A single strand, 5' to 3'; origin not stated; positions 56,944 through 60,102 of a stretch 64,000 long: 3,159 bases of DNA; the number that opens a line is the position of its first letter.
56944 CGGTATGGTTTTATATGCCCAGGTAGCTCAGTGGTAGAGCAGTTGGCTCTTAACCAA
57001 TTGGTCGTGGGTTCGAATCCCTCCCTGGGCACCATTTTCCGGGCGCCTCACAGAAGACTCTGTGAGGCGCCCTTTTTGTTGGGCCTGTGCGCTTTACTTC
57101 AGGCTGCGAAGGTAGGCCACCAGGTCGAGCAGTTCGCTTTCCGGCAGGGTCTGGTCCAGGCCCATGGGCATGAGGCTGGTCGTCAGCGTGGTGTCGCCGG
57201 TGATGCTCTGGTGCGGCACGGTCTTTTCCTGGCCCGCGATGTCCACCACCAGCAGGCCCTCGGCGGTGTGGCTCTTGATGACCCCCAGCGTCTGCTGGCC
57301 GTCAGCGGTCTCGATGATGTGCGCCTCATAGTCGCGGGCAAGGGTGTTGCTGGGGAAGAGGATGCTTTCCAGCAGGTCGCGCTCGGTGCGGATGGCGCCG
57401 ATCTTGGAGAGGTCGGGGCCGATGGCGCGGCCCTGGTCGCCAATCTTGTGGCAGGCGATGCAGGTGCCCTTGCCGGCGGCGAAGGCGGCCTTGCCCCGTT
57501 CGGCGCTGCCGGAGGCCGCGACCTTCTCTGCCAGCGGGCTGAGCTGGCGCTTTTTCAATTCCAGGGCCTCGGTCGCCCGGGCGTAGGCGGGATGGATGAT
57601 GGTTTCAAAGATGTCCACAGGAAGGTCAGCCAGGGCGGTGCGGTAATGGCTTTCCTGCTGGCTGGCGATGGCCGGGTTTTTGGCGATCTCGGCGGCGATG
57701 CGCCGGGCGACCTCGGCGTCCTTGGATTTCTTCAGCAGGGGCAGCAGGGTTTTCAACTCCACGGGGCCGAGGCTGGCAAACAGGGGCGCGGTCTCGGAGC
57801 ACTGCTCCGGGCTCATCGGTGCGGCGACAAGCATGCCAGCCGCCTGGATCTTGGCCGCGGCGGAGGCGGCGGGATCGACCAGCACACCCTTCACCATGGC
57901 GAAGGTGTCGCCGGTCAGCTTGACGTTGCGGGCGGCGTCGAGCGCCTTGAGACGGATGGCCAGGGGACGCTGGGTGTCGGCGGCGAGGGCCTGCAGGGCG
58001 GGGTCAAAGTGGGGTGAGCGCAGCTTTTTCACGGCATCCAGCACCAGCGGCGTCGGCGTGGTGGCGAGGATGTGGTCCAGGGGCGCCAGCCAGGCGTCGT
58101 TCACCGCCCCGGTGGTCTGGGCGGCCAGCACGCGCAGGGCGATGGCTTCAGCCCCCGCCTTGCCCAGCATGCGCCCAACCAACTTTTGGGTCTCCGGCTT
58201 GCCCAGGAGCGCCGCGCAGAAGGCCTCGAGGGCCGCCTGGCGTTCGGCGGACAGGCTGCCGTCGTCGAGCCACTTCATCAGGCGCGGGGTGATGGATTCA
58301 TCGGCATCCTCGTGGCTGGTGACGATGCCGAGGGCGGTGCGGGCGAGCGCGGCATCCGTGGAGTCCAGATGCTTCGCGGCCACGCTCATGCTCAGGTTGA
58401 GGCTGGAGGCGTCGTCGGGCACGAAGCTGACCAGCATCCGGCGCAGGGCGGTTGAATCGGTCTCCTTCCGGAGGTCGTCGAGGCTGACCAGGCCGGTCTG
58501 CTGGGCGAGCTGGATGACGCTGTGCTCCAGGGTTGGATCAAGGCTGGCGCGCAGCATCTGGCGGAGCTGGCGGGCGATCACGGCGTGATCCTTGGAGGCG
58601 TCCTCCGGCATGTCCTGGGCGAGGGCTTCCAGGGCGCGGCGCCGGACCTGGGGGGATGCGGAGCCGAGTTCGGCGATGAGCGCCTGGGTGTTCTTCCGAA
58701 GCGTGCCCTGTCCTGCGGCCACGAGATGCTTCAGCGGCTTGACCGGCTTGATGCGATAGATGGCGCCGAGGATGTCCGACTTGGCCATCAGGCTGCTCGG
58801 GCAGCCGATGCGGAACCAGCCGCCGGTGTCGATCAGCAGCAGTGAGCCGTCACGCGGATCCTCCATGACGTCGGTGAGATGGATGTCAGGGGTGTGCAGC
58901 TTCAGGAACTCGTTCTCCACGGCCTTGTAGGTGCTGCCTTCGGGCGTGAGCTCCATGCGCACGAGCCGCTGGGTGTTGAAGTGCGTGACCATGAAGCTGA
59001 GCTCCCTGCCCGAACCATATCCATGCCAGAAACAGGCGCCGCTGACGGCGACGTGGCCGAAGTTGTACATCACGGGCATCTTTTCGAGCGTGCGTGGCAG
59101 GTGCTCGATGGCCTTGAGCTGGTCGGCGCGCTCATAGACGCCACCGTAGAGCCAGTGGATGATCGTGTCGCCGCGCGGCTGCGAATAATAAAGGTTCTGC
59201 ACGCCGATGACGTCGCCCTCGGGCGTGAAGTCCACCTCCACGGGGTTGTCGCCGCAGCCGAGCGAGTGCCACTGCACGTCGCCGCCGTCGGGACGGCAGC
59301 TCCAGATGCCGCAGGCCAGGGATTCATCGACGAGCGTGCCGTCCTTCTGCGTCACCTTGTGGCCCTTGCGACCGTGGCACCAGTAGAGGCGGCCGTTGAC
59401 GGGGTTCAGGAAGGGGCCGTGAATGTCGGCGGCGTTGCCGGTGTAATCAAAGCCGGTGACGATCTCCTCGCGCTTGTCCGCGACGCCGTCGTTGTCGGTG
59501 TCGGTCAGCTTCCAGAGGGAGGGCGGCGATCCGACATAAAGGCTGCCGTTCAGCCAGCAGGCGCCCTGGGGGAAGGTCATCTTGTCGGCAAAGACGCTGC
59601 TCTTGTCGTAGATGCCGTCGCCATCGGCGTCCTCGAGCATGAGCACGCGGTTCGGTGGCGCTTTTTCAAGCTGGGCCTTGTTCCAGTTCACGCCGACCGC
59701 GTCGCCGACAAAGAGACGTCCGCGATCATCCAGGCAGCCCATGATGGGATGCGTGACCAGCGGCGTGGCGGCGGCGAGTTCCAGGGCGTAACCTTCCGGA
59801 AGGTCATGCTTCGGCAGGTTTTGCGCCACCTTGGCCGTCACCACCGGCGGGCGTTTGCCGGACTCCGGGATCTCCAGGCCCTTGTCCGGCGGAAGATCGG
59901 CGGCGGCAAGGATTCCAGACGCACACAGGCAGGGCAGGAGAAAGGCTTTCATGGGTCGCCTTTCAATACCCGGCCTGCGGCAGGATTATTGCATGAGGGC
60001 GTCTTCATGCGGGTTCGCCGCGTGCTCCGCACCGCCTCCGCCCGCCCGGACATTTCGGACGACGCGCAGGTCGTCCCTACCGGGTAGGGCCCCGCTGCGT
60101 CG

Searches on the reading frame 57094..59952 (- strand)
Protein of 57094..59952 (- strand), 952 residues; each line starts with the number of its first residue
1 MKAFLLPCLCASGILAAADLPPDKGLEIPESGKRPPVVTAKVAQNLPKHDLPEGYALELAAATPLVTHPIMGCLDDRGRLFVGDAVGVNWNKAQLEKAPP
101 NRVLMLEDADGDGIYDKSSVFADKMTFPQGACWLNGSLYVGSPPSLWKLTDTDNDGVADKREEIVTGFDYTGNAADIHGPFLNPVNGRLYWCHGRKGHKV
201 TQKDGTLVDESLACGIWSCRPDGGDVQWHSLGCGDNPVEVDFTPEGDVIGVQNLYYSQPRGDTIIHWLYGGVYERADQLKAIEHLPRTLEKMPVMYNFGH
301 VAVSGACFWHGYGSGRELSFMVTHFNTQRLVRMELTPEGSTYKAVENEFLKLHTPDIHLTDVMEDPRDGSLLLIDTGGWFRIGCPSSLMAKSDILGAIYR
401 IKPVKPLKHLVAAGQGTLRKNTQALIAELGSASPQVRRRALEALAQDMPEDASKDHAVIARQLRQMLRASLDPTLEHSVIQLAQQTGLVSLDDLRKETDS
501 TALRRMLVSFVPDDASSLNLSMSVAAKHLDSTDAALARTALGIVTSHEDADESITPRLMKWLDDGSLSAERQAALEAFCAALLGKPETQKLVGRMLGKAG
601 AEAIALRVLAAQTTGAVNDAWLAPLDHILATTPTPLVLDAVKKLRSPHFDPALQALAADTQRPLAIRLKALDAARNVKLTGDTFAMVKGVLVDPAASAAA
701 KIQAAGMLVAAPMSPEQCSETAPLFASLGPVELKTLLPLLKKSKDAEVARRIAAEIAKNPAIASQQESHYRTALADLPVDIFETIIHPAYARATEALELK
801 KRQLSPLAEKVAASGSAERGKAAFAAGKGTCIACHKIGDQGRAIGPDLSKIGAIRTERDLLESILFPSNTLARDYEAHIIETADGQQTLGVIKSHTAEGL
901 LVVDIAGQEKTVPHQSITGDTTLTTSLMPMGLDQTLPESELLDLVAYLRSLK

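Call 55: search_protein_families(library=pfam, proteins=[window:57094-59952:-], max_evalue=0.0001)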
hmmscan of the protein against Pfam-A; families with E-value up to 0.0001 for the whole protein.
window:57094-59952:- (952 aa): 2 families
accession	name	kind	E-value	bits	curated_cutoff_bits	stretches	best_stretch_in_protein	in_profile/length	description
PF23500.1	DUF7133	-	5.1e-35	122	27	1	48-254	8-207/385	Domain of unknown function (DUF7133)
PF00034.26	Cytochrom_C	-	7.7e-08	34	21.3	0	817-867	1-49/90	Cytochrome c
